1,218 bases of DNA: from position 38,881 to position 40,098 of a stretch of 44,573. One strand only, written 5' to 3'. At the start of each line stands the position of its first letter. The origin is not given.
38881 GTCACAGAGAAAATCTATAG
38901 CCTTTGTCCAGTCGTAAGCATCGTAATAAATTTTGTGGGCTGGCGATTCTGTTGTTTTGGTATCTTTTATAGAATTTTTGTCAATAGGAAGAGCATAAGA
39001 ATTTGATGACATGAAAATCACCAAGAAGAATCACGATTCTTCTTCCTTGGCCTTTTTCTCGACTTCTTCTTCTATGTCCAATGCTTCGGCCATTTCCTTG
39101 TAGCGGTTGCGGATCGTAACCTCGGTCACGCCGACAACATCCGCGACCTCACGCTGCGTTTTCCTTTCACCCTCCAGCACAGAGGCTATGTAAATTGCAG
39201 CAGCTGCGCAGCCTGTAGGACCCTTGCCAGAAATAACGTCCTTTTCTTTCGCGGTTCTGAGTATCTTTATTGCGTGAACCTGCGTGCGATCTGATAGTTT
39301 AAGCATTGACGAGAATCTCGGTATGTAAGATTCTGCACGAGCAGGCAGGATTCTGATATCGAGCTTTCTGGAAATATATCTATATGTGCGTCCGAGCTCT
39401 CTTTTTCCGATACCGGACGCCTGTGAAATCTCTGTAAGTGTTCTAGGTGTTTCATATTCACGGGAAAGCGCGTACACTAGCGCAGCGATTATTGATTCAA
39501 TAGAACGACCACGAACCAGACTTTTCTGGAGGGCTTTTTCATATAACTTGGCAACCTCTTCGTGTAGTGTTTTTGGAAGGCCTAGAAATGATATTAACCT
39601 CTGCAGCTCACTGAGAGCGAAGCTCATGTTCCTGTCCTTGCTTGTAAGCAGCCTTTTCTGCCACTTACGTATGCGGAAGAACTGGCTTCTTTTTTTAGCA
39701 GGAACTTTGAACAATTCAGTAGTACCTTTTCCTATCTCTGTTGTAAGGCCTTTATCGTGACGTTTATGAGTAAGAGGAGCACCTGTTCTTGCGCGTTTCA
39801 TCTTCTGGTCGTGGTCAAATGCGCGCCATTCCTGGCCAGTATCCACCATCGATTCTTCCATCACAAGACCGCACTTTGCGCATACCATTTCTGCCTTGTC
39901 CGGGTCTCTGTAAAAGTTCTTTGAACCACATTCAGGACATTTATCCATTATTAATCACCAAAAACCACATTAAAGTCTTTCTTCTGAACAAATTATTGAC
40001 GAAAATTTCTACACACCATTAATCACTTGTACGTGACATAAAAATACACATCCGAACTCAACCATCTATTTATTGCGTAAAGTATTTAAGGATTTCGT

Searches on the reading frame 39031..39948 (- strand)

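Call 8: search_protein_families(library=pfam, max_evalue=0.01, proteins=[window:39031-39948:-])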
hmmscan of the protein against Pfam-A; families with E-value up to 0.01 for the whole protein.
window:39031-39948:- (305 aa): 5 families
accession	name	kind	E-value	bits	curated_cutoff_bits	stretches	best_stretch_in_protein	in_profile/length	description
PF00382.24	TFIIB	-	3.8e-41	139.5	23.6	2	204-288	7-91/92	Transcription factor TFIIB repeat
PF08271.17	Zn_Ribbon_TF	-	5.7e-17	61.4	29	1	3-44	2-43/43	TFIIB zinc-binding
PF04545.22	Sigma70_r4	-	0.00014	21.7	24.1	0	260-285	18-43/50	Sigma-70, region 4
PF08274.17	Zn_Ribbon_YjdM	-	0.00034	21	30.8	1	3-27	4-26/30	PhnA Zinc-Ribbon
PF10080.14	FtrD-like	-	0.0093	16.5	26.3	0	1-36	34-67/101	Membrane iron-sulfur containing protein FtrD-like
